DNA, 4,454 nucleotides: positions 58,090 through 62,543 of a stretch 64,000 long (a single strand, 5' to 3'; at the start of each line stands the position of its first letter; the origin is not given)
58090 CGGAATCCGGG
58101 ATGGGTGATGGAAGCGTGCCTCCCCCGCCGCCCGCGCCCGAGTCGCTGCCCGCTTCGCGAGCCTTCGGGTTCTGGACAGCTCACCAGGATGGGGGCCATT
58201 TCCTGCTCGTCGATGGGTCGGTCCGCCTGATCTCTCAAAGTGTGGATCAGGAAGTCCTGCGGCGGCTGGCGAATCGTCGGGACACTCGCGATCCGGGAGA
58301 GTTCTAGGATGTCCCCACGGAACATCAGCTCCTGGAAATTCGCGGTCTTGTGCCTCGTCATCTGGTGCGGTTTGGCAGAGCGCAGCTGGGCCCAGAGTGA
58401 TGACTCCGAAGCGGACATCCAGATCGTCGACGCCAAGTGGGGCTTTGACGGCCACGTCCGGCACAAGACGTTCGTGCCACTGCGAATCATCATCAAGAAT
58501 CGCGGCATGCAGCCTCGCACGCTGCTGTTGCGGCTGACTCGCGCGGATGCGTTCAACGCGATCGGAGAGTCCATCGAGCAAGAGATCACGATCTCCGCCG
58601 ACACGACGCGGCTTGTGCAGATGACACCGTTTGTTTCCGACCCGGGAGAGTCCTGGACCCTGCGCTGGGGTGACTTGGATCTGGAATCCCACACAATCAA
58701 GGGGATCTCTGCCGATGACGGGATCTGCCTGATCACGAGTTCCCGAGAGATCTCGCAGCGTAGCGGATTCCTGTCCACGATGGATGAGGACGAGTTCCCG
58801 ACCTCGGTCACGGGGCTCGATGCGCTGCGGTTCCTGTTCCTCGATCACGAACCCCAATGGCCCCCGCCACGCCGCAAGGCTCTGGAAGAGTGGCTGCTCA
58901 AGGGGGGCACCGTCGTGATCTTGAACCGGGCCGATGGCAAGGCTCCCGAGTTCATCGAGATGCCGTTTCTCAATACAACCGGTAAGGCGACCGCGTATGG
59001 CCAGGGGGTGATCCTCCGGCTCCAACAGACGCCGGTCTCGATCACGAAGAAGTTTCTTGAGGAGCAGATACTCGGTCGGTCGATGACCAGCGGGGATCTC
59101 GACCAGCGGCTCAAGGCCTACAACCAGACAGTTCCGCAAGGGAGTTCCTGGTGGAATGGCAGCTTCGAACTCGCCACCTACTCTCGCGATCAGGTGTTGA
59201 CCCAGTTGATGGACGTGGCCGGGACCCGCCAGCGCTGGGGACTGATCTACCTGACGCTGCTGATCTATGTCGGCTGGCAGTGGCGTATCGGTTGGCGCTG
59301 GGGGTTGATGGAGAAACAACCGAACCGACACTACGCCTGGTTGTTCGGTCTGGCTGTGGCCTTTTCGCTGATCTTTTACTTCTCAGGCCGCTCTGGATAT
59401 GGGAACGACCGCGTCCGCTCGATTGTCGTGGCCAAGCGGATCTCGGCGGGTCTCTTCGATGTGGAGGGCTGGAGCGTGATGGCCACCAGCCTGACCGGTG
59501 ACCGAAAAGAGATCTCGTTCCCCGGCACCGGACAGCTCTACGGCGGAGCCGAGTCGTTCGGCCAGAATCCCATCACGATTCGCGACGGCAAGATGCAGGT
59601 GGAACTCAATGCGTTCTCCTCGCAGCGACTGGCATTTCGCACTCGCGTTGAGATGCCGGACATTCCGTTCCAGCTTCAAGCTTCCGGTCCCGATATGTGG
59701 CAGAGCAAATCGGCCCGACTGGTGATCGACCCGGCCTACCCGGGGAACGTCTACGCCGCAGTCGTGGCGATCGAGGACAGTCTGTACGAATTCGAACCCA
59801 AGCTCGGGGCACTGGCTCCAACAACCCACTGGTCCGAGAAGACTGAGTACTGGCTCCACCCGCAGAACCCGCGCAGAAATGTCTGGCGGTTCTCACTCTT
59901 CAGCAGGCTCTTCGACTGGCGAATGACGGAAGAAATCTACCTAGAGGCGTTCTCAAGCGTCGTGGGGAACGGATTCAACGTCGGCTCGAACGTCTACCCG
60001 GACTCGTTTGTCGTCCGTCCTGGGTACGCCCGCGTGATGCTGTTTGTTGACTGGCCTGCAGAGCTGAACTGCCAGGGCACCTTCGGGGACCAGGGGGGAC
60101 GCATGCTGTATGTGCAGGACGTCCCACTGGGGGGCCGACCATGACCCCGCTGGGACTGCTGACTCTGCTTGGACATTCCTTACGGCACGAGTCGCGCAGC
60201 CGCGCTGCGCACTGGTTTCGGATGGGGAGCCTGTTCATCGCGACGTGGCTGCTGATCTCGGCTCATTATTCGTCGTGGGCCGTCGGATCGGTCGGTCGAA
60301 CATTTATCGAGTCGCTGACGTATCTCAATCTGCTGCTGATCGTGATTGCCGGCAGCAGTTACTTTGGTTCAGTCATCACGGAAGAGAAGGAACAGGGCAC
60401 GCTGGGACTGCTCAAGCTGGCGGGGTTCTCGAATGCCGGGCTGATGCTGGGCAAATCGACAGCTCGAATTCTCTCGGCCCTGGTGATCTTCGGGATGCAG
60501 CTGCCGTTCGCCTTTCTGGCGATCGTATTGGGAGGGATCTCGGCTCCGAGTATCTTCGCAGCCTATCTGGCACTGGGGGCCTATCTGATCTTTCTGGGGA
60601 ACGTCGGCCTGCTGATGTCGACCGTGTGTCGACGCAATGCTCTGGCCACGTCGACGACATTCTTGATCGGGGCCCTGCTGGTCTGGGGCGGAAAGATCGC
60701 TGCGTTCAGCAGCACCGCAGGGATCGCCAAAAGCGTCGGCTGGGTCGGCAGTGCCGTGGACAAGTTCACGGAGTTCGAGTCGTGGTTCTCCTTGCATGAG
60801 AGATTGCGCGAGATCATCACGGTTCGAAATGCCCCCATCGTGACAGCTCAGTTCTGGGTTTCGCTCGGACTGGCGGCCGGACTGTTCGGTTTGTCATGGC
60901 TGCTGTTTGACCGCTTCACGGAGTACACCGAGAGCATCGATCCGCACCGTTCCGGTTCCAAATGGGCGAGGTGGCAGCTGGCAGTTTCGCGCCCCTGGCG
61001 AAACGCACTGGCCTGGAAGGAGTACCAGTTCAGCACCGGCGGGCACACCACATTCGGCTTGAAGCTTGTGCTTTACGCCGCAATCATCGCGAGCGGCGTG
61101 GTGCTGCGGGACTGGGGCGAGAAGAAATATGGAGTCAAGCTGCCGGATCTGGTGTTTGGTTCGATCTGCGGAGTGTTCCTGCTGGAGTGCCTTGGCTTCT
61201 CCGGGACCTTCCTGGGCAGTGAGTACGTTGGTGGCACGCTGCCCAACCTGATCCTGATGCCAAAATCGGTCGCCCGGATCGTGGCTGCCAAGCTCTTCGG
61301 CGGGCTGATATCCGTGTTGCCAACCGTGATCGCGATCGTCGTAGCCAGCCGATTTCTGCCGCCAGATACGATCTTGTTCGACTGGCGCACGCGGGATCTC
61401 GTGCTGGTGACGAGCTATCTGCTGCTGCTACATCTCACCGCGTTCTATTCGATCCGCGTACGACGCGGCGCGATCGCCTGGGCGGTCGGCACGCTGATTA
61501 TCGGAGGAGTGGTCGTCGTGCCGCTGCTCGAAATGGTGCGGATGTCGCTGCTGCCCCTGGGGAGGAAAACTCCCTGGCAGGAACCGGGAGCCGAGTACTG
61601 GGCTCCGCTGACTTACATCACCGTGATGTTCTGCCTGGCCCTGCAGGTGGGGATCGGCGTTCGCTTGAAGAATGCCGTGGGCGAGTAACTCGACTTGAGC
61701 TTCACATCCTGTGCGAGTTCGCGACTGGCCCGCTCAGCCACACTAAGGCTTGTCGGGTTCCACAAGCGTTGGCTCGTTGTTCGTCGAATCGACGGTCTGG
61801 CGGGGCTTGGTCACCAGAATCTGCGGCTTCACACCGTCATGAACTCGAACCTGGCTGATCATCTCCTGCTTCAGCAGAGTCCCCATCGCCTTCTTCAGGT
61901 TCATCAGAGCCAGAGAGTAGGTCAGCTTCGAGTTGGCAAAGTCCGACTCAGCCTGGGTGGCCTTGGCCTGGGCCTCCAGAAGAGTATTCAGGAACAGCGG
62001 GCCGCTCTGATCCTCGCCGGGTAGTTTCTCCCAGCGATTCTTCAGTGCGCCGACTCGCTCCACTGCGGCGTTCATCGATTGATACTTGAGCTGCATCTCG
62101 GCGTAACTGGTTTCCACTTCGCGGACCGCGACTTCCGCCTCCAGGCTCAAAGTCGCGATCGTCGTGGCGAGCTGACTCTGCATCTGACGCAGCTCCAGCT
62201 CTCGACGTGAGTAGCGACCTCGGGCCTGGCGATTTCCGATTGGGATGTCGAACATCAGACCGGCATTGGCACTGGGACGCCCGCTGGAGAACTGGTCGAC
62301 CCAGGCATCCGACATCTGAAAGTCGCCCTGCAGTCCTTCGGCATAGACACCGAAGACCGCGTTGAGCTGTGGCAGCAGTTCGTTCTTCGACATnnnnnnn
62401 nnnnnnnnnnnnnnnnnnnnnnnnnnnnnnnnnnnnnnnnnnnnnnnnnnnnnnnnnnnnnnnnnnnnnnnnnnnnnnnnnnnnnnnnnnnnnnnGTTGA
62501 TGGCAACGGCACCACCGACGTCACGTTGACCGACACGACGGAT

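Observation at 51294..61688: Ten-gene translationally coupled operon with three tandem GspF/PilC paralogs, pseudopilins, DUF1559 proteins, a large signal-peptide protein and an orphan ABC-2 permease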

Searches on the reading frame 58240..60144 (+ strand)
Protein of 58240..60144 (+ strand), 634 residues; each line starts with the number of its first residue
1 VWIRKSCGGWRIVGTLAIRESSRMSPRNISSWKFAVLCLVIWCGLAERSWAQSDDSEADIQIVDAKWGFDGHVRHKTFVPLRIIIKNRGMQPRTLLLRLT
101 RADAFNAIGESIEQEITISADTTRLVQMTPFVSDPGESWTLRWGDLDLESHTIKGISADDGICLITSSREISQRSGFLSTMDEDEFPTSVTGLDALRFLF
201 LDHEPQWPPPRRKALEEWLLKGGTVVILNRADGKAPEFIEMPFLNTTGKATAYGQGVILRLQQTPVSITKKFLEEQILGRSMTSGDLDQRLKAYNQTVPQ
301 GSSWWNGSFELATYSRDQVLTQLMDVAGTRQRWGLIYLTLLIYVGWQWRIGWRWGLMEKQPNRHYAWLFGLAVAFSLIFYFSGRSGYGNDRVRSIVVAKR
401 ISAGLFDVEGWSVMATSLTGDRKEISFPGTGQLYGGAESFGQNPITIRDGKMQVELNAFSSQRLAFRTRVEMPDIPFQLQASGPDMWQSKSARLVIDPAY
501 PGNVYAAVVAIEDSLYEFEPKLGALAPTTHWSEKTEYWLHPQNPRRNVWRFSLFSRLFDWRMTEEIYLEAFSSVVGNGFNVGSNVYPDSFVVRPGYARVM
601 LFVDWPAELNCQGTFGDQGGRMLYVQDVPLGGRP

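Call 5: search_protein_families(library=pfam, proteins=[window:58240-60144:+], max_evalue=0.1)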
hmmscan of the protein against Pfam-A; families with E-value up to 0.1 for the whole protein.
window:58240-60144:+ (634 aa): 0 families

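Call 6: search_protein_families(library=ncbifam, proteins=[window:58240-60144:+], max_evalue=0.1)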
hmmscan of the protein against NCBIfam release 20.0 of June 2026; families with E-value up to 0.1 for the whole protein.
window:58240-60144:+ (634 aa): 0 families

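Call 15: find_homologous_proteins(query=window:58309-60144:+, max_evalue=0.001)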
Query window:58309-60144:+ (611 aa): 24 proteins with E <= 0.001 among 8000 candidates.
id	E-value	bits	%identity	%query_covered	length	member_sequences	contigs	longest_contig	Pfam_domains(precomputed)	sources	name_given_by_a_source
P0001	0.0e+0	1326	92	100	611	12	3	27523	-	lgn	-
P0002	0.0e+0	1267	88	100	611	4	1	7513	-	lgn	-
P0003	0.0e+0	1084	76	98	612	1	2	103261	-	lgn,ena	-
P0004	0.0e+0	1077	76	98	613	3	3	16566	-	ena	-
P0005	8.2e-275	931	65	99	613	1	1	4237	-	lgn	-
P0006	1.8e-223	762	56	98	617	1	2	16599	-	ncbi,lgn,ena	-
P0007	1.5e-220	752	57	98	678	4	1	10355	-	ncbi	-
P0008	9.0e-220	750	56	99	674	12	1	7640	-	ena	-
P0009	1.3e-219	749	55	98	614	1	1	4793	-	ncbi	-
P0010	5.2e-218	744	56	97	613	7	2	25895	-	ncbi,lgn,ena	-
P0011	8.6e-217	740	57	98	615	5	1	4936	-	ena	-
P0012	1.6e-216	739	56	94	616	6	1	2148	-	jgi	-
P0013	4.1e-214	731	54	98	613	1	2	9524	-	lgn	-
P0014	3.3e-212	725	55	94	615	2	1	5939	-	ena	-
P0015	1.9e-208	712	54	99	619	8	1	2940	-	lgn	-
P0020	1.6e-192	660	52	94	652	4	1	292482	-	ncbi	ncbi:MAG: hypothetical protein U0929_12465 [Planctomycetaceae bacterium]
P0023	2.5e-162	560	45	96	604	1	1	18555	-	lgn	-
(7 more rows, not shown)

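Call 19: find_encoding_contigs(protein=P0020, flank=10000, max_places=2)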
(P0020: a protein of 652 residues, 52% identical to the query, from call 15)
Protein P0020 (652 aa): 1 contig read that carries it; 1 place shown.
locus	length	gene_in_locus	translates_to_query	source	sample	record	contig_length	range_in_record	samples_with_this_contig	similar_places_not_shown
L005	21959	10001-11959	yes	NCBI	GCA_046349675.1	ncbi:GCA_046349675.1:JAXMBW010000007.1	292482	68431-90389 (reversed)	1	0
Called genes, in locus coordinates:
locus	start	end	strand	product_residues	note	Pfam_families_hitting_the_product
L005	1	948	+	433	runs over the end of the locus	PF00657:Lipase_GDSL, PF13472:Lipase_GDSL_2, PF06439:3keto-disac_hyd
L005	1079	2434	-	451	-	PF13378:MR_MLE_C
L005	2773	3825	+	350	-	PF00482:T2SSF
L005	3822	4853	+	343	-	PF00482:T2SSF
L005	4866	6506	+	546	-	PF00482:T2SSF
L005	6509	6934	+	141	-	-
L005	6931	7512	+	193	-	-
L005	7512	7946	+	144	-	-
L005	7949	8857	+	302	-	PF07963:N_methyl, PF07596:SBP_bac_10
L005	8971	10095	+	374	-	PF07963:N_methyl, PF07596:SBP_bac_10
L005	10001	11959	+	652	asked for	-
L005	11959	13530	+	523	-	PF12698:ABC2_membrane_3 (weak), PF12679:ABC2_membrane_2 (faint)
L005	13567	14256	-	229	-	PF01168:Ala_racemase_N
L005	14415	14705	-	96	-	PF01084:Ribosomal_S18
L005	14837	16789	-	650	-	PF13243:SQHop_cyclase_C (weak), PF13249:SQHop_cyclase_N, PF00432:Prenyltrans (faint), PF13243:SQHop_cyclase_C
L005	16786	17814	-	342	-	PF13638:PIN_4 (weak)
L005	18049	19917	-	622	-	PF01134:GIDA, PF07992:Pyr_redox_2 (weak), PF12831:FAD_oxidored, PF21680:GIDA_C_1st, PF13932:SAM_GIDA_C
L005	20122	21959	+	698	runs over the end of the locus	PF00069:Pkinase, PF03109:ABC1 (faint), PF07714:PK_Tyr_Ser-Thr, PF02743:dCache_1 (weak)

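Call 20: find_encoding_contigs(protein=P0023, flank=10000, max_places=2)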
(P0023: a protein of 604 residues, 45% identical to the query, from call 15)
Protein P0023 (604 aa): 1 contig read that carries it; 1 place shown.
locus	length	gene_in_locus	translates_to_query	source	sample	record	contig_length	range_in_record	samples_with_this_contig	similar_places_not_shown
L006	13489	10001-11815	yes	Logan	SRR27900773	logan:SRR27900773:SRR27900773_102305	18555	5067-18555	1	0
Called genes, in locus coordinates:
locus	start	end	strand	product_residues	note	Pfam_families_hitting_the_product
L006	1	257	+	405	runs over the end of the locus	-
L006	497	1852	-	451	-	PF13378:MR_MLE_C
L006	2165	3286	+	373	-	PF00482:T2SSF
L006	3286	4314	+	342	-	PF00482:T2SSF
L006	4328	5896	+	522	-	PF00482:T2SSF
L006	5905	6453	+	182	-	-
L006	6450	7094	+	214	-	-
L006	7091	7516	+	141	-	-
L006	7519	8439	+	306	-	PF07963:N_methyl (weak), PF07596:SBP_bac_10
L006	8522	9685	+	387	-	PF07963:N_methyl (weak), PF07596:SBP_bac_10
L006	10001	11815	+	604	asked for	-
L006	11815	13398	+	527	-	-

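Call 22: find_related_loci(query=A1, collection=genome_contigs, flank=10000)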
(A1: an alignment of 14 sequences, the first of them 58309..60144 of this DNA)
Query A1 (611 aa) in genome_contigs; peptide patterns used: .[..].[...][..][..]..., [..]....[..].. (x = any residue, [..] = any of these).
88 stretches matched a pattern; 12 encode a relative of the query (tblastn E <= 1e-3); 11 distinct loci.
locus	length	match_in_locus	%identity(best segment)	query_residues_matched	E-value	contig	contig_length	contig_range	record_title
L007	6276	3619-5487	56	2-609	0e+0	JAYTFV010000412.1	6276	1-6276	MAG: Planctomycetota bacterium isolate GFS_2216 GFS_2216_411, whole genome shotgun sequence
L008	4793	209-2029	55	13-609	0e+0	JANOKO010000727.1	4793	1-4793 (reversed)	MAG: Planctomycetota bacterium isolate VAR_48_concoct_1 VAR_48_k141_3475465, whole genome shotgun sequence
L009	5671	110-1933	56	13-609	0e+0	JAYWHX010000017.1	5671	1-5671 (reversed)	MAG: Planctomycetota bacterium isolate GLR80_GL56_UP_1_metabat_48 GLR80_GL56_UP_1_metabat_48_16, whole genome shotgun se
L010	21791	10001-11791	56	20-609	0e+0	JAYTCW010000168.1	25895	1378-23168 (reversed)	MAG: Planctomycetota bacterium isolate GFS_1605 GFS_1605_167, whole genome shotgun sequence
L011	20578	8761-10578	55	11-609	0e+0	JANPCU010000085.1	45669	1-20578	MAG: Planctomycetota bacterium isolate VAR_78_metabat_466 VAR_78_k141_194239, whole genome shotgun sequence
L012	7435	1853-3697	54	7-609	0e+0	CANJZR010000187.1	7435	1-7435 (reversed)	MAG: Planctomycetaceae bacterium isolate RH-23may17-954 genome assembly, contig: RH-23may17-C83250, whole genome shotgun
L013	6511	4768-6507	55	15-581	0e+0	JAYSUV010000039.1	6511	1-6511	MAG: Planctomycetota bacterium isolate GFS_12672 GFS_12672_38, whole genome shotgun sequence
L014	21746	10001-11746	52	36-609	0e+0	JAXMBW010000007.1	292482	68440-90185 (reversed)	MAG: Planctomycetaceae bacterium isolate STL-PLA46 C1.214.fa-7, whole genome shotgun sequence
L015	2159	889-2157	59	14-427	1e-165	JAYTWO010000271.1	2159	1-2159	MAG: Planctomycetota bacterium isolate GFS_5806 GFS_5806_270, whole genome shotgun sequence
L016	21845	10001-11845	56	8-609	0e+0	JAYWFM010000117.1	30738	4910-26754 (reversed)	MAG: Planctomycetota bacterium isolate GL99_UP_concoct_187 GL99_UP_concoct_187_116, whole genome shotgun sequence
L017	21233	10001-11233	24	32-449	6e-25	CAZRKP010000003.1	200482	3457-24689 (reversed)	MAG TPA_asm: uncultured Victivallis sp. isolate binchicken_co273_45 genome assembly, contig: NODE_45_length_200482_cov_7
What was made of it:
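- Tried and rejected: The genome_contigs scan with the p611 profile returned only close MAG relatives plus one Victivallis hit (call 22).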

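Call 27: search_protein_families(library=pfam, proteins=[L017:9-2147:+, L017:2149-3081:+, L017:3151-4836:+, L017:4885-6495:+, L017:6578-8215:+, L017:8253-9872:+, L017:9920-11743:+, L017:11679-12716:+, L017:12716-14263:+, L017:14266-18249:-], max_evalue=0.01)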
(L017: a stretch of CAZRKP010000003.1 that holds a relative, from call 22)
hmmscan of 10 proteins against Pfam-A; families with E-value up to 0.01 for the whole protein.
L017:9-2147:+ (712 aa): 0 families

L017:2149-3081:+ (310 aa): 5 families
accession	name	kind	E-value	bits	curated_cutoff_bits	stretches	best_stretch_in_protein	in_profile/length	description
PF00005.33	ABC_tran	-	2.9e-28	99.6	25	1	20-162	2-136/137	ABC transporter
PF13304.12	AAA_21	-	1.7e-14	55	27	2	133-197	236-302/304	AAA domain, putative AbiEii toxin, Type IV TA system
PF02463.25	SMC_N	-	0.0013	18.7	40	0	126-190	128-196/220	RecF/RecN/SMC N terminal domain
PF13175.12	AAA_15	-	0.0055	16.8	32.1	0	33-50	27-44/374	AAA ATPase domain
PF13732.12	DrrA1-3_C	-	0.0065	17.6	27.4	0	216-304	1-80/81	ATP-binding protein DrrA1-3-like, C-terminal domain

L017:3151-4836:+ (561 aa): 4 families
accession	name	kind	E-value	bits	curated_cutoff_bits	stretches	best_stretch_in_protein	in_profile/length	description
PF12679.13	ABC2_membrane_2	-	4.7e-10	39.6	27.2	2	338-483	72-195/283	ABC-2 family transporter protein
PF12730.13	ABC2_membrane_4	-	6.7e-08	33.2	27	1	318-478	20-174/179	ABC-2 family transporter protein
PF01061.29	ABC2_membrane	-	8e-06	26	26.9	1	27-216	5-181/211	ABC-2 type transporter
PF12698.13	ABC2_membrane_3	-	0.00029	20.5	31.6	1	344-524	160-318/347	ABC-2 family transporter protein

L017:4885-6495:+ (536 aa): 4 families
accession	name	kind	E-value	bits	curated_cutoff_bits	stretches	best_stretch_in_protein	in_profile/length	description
PF12679.13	ABC2_membrane_2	-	5.3e-12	46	27.2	2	342-490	73-234/283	ABC-2 family transporter protein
PF12698.13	ABC2_membrane_3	-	1.2e-08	34.9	31.6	1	332-521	157-343/347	ABC-2 family transporter protein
PF01061.29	ABC2_membrane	-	2.4e-08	34.2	26.9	2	17-198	6-176/211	ABC-2 type transporter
PF12730.13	ABC2_membrane_4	-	8.1e-05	23.1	27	1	309-458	20-171/179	ABC-2 family transporter protein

L017:6578-8215:+ (545 aa): 3 families
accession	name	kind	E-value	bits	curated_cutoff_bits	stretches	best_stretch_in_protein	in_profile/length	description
PF12679.13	ABC2_membrane_2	-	3.2e-14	53.3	27.2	2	335-473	72-202/283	ABC-2 family transporter protein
PF12698.13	ABC2_membrane_3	-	9.7e-06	25.3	31.6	1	336-529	157-343/347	ABC-2 family transporter protein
PF12730.13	ABC2_membrane_4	-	0.0013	19.1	27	1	313-463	21-175/179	ABC-2 family transporter protein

L017:8253-9872:+ (539 aa): 3 families
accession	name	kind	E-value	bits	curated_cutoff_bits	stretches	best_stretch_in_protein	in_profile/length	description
PF12679.13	ABC2_membrane_2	-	2.8e-08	33.8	27.2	2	321-493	72-234/283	ABC-2 family transporter protein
PF01061.29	ABC2_membrane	-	4.2e-07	30.2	26.9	1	14-198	6-180/211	ABC-2 type transporter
PF12698.13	ABC2_membrane_3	-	0.00099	18.7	31.6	1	342-496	165-314/347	ABC-2 family transporter protein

L017:9920-11743:+ (607 aa): 0 families

L017:11679-12716:+ (345 aa): 6 families
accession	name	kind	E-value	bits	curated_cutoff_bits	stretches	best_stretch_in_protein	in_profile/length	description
PF00005.33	ABC_tran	-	7.4e-27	95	25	1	50-194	1-136/137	ABC transporter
PF13304.12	AAA_21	-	5.4e-16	59.9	27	2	150-227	221-301/304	AAA domain, putative AbiEii toxin, Type IV TA system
PF13732.12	DrrA1-3_C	-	0.00029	21.9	27.4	1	260-338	10-80/81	ATP-binding protein DrrA1-3-like, C-terminal domain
PF13401.12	AAA_22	-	0.0008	20.2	27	1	65-214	10-109/130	AAA domain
PF02463.25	SMC_N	-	0.00083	19.3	40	0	167-222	137-196/220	RecF/RecN/SMC N terminal domain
PF13604.12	AAA_30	-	0.0047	17.1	27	0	61-92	19-49/191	AAA domain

L017:12716-14263:+ (515 aa): 3 families
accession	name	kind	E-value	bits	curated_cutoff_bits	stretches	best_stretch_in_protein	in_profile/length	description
PF12679.13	ABC2_membrane_2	-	6.9e-07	29.2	27.2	1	30-190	29-203/283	ABC-2 family transporter protein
PF12698.13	ABC2_membrane_3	-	1.4e-05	24.8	31.6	1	53-200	156-300/347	ABC-2 family transporter protein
PF12730.13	ABC2_membrane_4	-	1.9e-05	25.1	27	1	286-443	16-169/179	ABC-2 family transporter protein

L017:14266-18249:- (1327 aa): 7 families
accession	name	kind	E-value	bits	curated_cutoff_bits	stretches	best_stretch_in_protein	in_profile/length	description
PF13360.13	PQQ_2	-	3.1e-39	135.5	27.6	5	88-219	31-147/233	Outer membrane protein assembly factor BamB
PF01011.28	PQQ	-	1.7e-22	80.3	26.7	3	717-932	46-283/595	Glucose/ethanol/alcohol dehydrogenase, beta-propeller domain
PF13570.13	Beta-prop_ACSF4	-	7.6e-19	68.7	133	2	94-157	65-130/329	Beta-alanine-activating enzyme, beta-propeller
PF11721.14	Malectin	-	4.7e-08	33.6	23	1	1207-1296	43-128/163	Malectin domain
PF12819.13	Malectin_like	-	0.00051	19.9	24.5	1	1225-1324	230-328/331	Malectin-like domain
PF23727.1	Beta-prop_FAM234A_B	-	0.00068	18.7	26.4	0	912-956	308-353/467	FAM234A/B beta-propeller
PF12894.13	ANAPC4_WD40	-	0.0031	18.2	22.9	0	133-159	53-79/91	Anaphase-promoting complex subunit 4 WD40 domain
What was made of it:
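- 60141..61688 (+): p515: double-length (about 12 TM) ABC-2-type permease without an ATPase gene in cis. ATGA overlap with p611. The orthologue in Victivallis L017 passes and is preceded by an ABC_tran gene (call 27).
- Checked: Its Victivallis orthologue passes (29.2 bits, call 27).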

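Call 36: predict_structure(alignment_id=A1)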
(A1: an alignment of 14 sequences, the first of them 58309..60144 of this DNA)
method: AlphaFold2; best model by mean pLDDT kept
length: 611 residues; sequences in the alignment: 14
mean_pLDDT: 63.0   pTM: 0.48
mean pLDDT of the five models: 63.0, 62.3, 61.2, 60.7, 57.7
residues with pLDDT >= 90: 0; 70-90: 235; 50-70: 251; < 50: 125
segments of 3 or more residues with pLDDT < 50: 1-3, 22-33, 46-53, 79-87, 109-113, 134-136, 150-152, 262-264, 274-291, 413-419, 509-529, 531-533, 547-566
pLDDT, mean of each block of 10 residues (from residue 1): 58 70 37 63 50 58 79 67 47 76 61 61 70 56 65 60 62 74 80 70 83 81 59 73 76 66 51 43 39 57 58 62 63 64 70 64 64 74 75 69 71 46 61 68 74 75 60 78 72 69 60 41 40 50 50 36 43 75 78 75 70 41
secondary structure, 60 per line:
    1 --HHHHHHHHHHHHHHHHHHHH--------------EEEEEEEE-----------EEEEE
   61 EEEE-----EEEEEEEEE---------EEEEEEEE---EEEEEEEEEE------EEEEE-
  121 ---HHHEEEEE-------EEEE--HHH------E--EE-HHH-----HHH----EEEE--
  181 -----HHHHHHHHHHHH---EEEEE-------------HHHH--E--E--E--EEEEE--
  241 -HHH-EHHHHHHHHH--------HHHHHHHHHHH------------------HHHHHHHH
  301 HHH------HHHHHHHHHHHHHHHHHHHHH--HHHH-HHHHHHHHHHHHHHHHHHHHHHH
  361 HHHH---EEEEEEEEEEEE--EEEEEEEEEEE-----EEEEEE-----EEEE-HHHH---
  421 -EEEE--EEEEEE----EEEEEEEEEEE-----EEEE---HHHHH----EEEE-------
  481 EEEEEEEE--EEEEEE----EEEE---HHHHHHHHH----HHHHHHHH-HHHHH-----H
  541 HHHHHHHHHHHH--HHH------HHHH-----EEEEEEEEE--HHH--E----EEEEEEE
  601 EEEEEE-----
elements in order: H3-22 E37-44 E56-64 E70-78 E88-95 E99-108 E115-119 E127-131 E139-142 E175-178 H186-197 E201-205 H219-222 E234-238 H247-255 H264-274 H293-303 H310-330 H333-336 H338-364 E368-379 E382-392 E398-403 E409-412 H414-417 E422-425 E428-433 E438-448 E454-457 H461-465 E470-473 E481-488 E491-496 E501-504 H508-516 H521-528 H530-534 H540-552 H564-567 E573-581 E594-606
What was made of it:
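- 58309..60144 (+): p611: envelope protein with a signal peptide, a periplasmic domain, a hairpin of two membrane helices and a second periplasmic domain. It matches no known family. The AF2 model has pLDDT 63 (call 36).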

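Call 47: search_protein_families(library=ncbifam, proteins=[window:58309-60144:+], max_evalue=0.01)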
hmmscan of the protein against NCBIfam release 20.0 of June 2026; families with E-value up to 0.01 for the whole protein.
window:58309-60144:+ (611 aa): 0 families

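Call 80: search_solved_structures(query=A1, max_evalue=1)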
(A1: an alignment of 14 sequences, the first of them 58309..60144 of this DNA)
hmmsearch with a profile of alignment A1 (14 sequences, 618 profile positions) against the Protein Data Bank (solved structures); distinct sequences matched with E-value up to 1: 1.
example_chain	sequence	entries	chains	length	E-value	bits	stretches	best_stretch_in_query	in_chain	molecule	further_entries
6zj3_Ln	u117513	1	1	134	0.18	13.1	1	196-258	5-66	Ribosomal protein eL27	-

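Call 81: search_protein_families(library=pfam, proteins=[window:58309-60144:+, L017:9920-11743:+, L017:9-2147:+], max_evalue=10)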
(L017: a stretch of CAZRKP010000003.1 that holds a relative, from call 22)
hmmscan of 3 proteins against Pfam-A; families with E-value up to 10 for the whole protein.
window:58309-60144:+ (611 aa): 1 family
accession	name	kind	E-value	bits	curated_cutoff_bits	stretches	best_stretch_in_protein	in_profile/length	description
PF09990.14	DUF2231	-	0.15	12.6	26.4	1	313-363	81-126/139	Predicted membrane protein (DUF2231)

L017:9920-11743:+ (607 aa): 2 families
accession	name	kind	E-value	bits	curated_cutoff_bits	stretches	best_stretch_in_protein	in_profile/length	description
PF14264.12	Glucos_trans_II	-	0.047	13.2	30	1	274-344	221-290/317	Glucosyl transferase GtrII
PF01151.23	ELO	-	0.077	13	27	1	294-348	4-59/242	GNS1/SUR4 family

L017:9-2147:+ (712 aa): 0 families

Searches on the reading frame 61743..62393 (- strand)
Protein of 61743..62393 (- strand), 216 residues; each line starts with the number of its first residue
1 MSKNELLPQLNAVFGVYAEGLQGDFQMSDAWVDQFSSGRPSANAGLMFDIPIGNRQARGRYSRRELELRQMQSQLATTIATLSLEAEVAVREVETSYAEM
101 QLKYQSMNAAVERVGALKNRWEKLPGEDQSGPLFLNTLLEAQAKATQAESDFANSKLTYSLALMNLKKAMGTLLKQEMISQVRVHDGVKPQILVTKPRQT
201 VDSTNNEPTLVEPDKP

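Call 94: search_protein_families(library=pfam, proteins=[window:61743-62393:-], max_evalue=0.001)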
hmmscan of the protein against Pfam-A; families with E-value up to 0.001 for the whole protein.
window:61743-62393:- (216 aa): 1 family
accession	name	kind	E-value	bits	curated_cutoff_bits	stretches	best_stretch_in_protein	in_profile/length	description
PF02321.23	OEP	-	1.7e-09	38.2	22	1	2-171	32-187/187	Outer membrane efflux protein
